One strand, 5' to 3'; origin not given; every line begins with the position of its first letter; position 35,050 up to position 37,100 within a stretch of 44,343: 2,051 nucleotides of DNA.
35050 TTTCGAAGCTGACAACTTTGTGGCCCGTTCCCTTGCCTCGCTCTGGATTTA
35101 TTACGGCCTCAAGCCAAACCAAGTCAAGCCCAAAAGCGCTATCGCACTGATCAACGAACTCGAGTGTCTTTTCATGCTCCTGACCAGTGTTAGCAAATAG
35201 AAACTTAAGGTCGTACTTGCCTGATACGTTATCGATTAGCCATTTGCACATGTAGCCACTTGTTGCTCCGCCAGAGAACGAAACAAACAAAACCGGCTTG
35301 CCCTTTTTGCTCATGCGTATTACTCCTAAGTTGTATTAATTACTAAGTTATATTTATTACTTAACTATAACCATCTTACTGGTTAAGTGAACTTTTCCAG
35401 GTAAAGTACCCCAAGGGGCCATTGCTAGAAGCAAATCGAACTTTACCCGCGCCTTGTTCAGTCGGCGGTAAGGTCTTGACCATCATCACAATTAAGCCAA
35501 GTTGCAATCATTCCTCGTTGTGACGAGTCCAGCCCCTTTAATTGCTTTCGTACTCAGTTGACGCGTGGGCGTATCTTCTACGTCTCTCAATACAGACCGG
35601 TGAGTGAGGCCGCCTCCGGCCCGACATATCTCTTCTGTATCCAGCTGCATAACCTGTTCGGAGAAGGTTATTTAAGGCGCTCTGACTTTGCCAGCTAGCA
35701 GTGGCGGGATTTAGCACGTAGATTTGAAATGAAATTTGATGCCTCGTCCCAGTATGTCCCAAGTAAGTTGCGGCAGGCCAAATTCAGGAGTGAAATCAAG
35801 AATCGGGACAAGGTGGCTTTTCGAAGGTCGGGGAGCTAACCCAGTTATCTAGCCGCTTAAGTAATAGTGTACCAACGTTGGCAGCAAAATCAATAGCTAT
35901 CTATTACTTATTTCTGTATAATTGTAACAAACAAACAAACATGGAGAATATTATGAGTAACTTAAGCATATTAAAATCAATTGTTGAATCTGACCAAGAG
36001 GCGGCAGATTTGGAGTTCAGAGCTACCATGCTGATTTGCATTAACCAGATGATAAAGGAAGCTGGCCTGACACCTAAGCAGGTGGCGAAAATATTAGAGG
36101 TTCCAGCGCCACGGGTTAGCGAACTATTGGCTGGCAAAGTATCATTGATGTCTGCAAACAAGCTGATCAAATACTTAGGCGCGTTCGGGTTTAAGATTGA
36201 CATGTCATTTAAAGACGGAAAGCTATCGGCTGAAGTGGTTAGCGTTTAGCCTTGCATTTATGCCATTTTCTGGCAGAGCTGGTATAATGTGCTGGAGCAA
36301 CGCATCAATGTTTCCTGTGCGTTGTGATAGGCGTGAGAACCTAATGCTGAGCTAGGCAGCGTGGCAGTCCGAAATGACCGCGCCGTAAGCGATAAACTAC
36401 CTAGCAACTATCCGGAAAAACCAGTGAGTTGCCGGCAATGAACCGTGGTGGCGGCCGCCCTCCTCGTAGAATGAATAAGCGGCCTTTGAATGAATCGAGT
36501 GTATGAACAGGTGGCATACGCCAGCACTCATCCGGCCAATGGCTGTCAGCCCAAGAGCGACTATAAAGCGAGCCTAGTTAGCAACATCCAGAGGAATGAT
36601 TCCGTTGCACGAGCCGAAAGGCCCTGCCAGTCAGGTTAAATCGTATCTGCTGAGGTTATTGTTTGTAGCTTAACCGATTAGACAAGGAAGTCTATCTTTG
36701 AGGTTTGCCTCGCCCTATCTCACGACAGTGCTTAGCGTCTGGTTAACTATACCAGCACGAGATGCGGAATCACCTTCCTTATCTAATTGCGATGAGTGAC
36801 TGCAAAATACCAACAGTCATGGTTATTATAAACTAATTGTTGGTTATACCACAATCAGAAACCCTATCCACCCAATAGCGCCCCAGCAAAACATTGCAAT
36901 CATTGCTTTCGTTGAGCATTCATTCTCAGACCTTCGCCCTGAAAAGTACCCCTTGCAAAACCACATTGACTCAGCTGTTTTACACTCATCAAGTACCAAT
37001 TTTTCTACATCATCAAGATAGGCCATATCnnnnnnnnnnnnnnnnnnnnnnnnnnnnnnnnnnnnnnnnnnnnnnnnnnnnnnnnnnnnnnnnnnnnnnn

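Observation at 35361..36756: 1.4-kb ORF-poor cassette bounded by a duplicated promoter core, in an otherwise gap-free phage genome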

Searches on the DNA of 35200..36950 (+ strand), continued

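Call 38: search_rna_families(source=L001, start=300, end=900, threshold=evalue, max_evalue=10, show_alignments=2)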
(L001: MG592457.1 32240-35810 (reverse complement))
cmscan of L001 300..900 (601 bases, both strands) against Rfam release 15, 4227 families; matches with E-value up to 10: 2.
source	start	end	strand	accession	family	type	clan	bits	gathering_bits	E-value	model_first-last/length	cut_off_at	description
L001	772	876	+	RF01504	Afu_254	Gene; sRNA;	-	15.9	60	5.4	1-158/158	no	A. fumigatus sRNA Afu_254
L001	726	800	-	RF04009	mir-754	Gene; miRNA;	-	15.1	84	8.7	1-78/78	no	mir-754 microRNA precursor family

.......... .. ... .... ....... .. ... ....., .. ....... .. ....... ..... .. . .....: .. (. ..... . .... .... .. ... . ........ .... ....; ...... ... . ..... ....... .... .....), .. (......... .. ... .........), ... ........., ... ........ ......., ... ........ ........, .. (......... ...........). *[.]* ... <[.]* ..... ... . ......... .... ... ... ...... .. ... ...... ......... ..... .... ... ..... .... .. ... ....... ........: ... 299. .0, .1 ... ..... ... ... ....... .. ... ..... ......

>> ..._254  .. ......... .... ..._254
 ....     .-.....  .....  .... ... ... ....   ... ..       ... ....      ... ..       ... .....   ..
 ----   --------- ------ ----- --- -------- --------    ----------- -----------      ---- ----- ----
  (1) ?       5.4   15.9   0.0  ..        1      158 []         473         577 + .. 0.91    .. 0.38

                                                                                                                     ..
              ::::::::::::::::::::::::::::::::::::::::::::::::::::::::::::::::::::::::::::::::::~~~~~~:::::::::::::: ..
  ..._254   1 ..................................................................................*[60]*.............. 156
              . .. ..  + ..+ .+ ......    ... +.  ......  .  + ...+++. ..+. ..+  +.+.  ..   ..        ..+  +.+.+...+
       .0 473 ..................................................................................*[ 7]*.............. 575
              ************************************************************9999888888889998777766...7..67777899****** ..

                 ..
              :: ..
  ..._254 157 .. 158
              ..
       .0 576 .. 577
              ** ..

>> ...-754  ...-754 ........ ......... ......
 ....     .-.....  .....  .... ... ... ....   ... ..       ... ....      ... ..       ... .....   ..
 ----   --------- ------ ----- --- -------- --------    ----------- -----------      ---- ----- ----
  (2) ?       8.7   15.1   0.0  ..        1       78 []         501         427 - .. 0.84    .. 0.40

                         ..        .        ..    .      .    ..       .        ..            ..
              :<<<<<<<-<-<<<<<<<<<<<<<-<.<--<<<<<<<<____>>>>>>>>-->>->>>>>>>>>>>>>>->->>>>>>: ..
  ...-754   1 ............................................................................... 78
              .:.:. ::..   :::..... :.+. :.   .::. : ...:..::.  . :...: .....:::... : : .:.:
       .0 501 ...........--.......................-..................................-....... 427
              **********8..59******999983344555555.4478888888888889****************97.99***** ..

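Call 39: get_annotated_region(hit=H19, flank=2500)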
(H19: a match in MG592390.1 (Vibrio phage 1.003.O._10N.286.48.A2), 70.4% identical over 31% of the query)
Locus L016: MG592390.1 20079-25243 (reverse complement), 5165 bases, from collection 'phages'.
description: Vibrio phage 1.003.O._10N.286.48.A2, partial genome.
organism: Vibrio phage 1.003.O._10N.286.48.A2 (NCBI taxid 1881287)
taxonomy: Viruses; Duplodnaviria; Heunggongvirae; Uroviricota; Caudoviricetes
host: Vibrio lentus; source: iron chloride precipitation of 0.2um-filtered seawater, resuspended in oxalate solution; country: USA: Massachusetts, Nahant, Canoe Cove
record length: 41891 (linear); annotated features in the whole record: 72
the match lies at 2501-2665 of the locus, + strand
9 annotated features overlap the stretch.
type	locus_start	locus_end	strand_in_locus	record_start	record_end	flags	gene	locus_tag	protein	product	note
CDS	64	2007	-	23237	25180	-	-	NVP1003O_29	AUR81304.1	intramolecular chaperone auto-processing domain protein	NVP1003O_29; InterPro:IPR030392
CDS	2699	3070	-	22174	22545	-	-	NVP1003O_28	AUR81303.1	hypothetical protein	NVP1003O_28; tara_best_match:OM-RGC.v1.027692888; cvp_best_match:CAMPEP_0000029102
CDS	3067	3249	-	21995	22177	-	-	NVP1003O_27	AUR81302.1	hypothetical protein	NVP1003O_27; tara_best_match:OM-RGC.v1.037137458; cvp_best_match:CAMPEP_0000029000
CDS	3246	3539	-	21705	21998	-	-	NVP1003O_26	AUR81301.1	TMhelix containing protein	NVP1003O_26; tara_best_match:OM-RGC.v1.030810847; cvp_best_match:CAMPEP_0000029026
CDS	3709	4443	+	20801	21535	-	-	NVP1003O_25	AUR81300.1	protein of unknown function DUF4942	NVP1003O_25; InterPro:IPR031339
CDS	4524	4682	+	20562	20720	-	-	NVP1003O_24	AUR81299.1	hypothetical protein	NVP1003O_24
CDS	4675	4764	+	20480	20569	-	-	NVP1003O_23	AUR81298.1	TMhelix containing protein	NVP1003O_23; tara_best_match:OM-RGC.v1.037568652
CDS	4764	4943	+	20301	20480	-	-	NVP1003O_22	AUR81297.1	hypothetical protein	NVP1003O_22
CDS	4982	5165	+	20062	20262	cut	-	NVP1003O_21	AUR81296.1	TMhelix containing protein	NVP1003O_21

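Call 65: build_rna_model(alignment_id=A3, structure=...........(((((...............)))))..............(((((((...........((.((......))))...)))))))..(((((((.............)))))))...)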
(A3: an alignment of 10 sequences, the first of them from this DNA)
Model R1 built from alignment A3 (10 sequences, 125 columns); structure: as given.
model positions 124; base pairs 23; branch points 2; effective number of sequences 1.81; information 0.591 bits per position. Calibrated on 0.2 Mb of random sequence (short: E-values are rough).
structure used (alignment columns):
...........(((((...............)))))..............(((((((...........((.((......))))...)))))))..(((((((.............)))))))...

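Call 66: search_with_rna_model(model_id=R1, source=window, filters=off, max_evalue=10, show_alignments=3)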
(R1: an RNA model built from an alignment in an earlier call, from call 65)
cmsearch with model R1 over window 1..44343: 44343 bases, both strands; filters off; matches with E-value up to 10: 4.
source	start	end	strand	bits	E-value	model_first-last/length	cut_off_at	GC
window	35472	35595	-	123.1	2.9e-25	1-124/124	no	0.47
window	38661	38742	+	12.9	0.75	1-124/124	no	0.44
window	17814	17902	+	9.9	3.5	1-124/124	no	0.47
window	13803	13892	+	9.7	3.9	1-124/124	no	0.42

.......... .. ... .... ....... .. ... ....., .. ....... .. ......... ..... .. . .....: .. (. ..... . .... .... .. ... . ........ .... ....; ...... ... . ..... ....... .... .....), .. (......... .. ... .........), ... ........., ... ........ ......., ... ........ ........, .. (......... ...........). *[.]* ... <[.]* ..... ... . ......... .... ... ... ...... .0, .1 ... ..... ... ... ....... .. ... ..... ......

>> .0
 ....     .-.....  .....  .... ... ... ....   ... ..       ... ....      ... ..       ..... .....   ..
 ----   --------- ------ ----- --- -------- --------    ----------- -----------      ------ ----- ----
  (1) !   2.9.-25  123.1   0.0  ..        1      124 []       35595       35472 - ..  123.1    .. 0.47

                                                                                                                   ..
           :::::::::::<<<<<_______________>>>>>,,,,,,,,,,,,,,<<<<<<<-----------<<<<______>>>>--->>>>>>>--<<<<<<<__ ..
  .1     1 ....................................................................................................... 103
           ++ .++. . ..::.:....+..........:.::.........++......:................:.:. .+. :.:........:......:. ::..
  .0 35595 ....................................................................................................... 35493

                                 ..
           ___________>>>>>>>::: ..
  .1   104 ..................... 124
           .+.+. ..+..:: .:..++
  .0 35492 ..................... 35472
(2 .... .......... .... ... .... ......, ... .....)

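Call 67: search_with_rna_model(model_id=R1, sources=[L001, L002, L003, L004, L005, L006, L007, L008, L016, L017, L019, L021, L022, L023, L024, L025, L026, L029], max_evalue=1, make_alignment=true)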
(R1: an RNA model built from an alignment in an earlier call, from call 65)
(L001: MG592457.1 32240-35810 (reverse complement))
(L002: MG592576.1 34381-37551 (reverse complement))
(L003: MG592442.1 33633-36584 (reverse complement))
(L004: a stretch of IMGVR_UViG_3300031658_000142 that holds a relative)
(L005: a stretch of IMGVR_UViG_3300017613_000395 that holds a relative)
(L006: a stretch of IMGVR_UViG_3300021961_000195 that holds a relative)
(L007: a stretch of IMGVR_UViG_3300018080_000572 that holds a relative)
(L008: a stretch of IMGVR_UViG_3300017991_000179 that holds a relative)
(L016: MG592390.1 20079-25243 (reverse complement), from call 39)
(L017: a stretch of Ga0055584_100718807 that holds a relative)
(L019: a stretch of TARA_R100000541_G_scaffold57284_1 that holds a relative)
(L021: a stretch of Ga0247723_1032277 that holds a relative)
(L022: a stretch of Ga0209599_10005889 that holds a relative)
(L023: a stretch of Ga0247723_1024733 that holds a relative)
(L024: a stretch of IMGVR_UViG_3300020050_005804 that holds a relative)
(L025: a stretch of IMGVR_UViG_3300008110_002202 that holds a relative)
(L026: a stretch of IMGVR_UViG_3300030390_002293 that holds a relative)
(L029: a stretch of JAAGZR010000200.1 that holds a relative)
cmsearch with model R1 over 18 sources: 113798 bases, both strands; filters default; matches with E-value up to 1: 12.
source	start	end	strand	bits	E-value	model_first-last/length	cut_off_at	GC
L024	10467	10590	+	130.2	2e-26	1-124/124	no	0.48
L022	144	267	-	130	2.2e-26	1-124/124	no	0.5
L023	1029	1152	-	130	2.2e-26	1-124/124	no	0.5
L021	1316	1439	-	127.4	8.4e-26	1-124/124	no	0.53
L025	7510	7633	+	125.9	1.7e-25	1-124/124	no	0.52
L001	474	594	-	119.2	5.3e-24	1-124/124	no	0.4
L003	855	975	-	119.2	5.3e-24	1-124/124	no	0.4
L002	1074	1194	-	119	6e-24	1-124/124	no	0.4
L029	2749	2873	+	115.5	3.5e-23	1-124/124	no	0.34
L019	742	866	+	111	3.5e-22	1-124/124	no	0.36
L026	773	897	+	111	3.5e-22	1-124/124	no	0.36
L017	844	968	-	106.8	3e-21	1-124/124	no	0.38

Alignment A4: 12 matches aligned to the model, 125 columns, each read 5' to 3' on its own strand. Consensus structure (alignment columns), stored with it:
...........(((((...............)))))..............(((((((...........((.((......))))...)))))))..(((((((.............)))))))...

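Call 68: search_with_rna_model(model_id=R1, sources=[window, L001, L002, L017, L019, L029, L021, L022, L024, L025], max_evalue=0.00001, make_alignment=true)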
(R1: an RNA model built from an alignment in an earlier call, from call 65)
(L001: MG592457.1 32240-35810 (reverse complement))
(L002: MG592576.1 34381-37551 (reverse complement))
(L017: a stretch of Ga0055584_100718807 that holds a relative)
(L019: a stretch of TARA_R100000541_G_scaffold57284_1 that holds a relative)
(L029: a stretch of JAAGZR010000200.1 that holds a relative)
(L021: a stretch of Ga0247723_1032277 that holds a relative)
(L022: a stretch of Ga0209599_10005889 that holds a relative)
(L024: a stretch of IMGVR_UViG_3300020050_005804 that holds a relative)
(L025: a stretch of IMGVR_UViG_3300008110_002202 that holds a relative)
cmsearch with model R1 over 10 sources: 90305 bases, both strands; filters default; matches with E-value up to 0.00001: 10.
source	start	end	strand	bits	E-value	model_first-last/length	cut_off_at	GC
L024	10467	10590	+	130.2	1.6e-26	1-124/124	no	0.48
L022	144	267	-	130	1.7e-26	1-124/124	no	0.5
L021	1316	1439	-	127.4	6.7e-26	1-124/124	no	0.53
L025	7510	7633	+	125.9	1.4e-25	1-124/124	no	0.52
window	35472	35595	-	123.1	5.8e-25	1-124/124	no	0.47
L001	474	594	-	119.2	4.2e-24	1-124/124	no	0.4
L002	1074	1194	-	119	4.7e-24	1-124/124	no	0.4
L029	2749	2873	+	115.5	2.8e-23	1-124/124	no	0.34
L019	742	866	+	111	2.7e-22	1-124/124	no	0.36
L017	844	968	-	106.8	2.4e-21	1-124/124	no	0.38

Alignment A5: 10 matches aligned to the model, 125 columns, each read 5' to 3' on its own strand. Consensus structure (alignment columns), stored with it:
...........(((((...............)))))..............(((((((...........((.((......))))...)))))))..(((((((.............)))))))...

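Call 74: search_dna_similar(query=window:35315-36900:+, collection=plasmids, mode=distant, max_rows=15, max_evalue=0.1)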
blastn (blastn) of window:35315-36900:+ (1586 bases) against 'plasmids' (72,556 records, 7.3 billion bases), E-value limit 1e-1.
No match.

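Call 75: search_dna_similar(query=window:35315-36900:+, collection=ecoli_genomes, mode=distant, max_rows=10, max_evalue=0.1)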
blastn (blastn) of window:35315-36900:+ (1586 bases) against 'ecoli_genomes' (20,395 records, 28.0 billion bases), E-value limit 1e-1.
No match.

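Call 77: search_rna_families(sources=[L017, L021, L023, L026, L001], threshold=evalue, max_evalue=5)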
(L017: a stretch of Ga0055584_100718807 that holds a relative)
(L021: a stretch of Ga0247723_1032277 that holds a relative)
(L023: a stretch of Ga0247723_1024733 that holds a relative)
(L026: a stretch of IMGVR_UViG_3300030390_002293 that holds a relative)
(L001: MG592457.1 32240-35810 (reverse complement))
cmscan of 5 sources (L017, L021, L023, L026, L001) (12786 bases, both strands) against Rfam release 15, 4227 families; matches with E-value up to 5: 4.
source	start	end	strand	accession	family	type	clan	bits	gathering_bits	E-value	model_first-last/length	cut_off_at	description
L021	41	108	-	RF03854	mir-1949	Gene; miRNA;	-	24.5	100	0.13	1-70/70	no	mir-1949 microRNA precursor family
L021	1495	1584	-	RF03723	MIR7125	Gene; miRNA;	-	21.3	100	1.5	1-107/107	no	MIR7125 microRNA precursor family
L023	1207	1297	-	RF03723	MIR7125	Gene; miRNA;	-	20.8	100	2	1-107/107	no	MIR7125 microRNA precursor family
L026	2550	2643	+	RF00292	snoTBR5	Gene; snRNA; snoRNA; CD-box;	-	18.7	44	1.7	1-94/94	no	Small nucleolar RNA TBR5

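Call 94: search_with_rna_model(model_id=R1, sources=[L033, L034, L035, L036, L037, L038, L032], max_evalue=1)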
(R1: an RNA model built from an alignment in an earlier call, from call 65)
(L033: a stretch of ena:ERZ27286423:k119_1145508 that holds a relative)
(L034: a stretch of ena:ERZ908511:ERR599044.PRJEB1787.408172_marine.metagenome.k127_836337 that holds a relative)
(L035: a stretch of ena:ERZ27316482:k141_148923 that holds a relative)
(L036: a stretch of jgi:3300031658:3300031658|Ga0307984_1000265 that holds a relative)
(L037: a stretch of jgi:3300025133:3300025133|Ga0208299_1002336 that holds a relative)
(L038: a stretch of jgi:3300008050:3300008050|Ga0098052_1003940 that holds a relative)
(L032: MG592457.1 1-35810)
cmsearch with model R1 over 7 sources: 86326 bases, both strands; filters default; matches with E-value up to 1: 1.
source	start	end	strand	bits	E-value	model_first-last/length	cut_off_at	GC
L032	35217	35337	+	119.2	4.1e-24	1-124/124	no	0.4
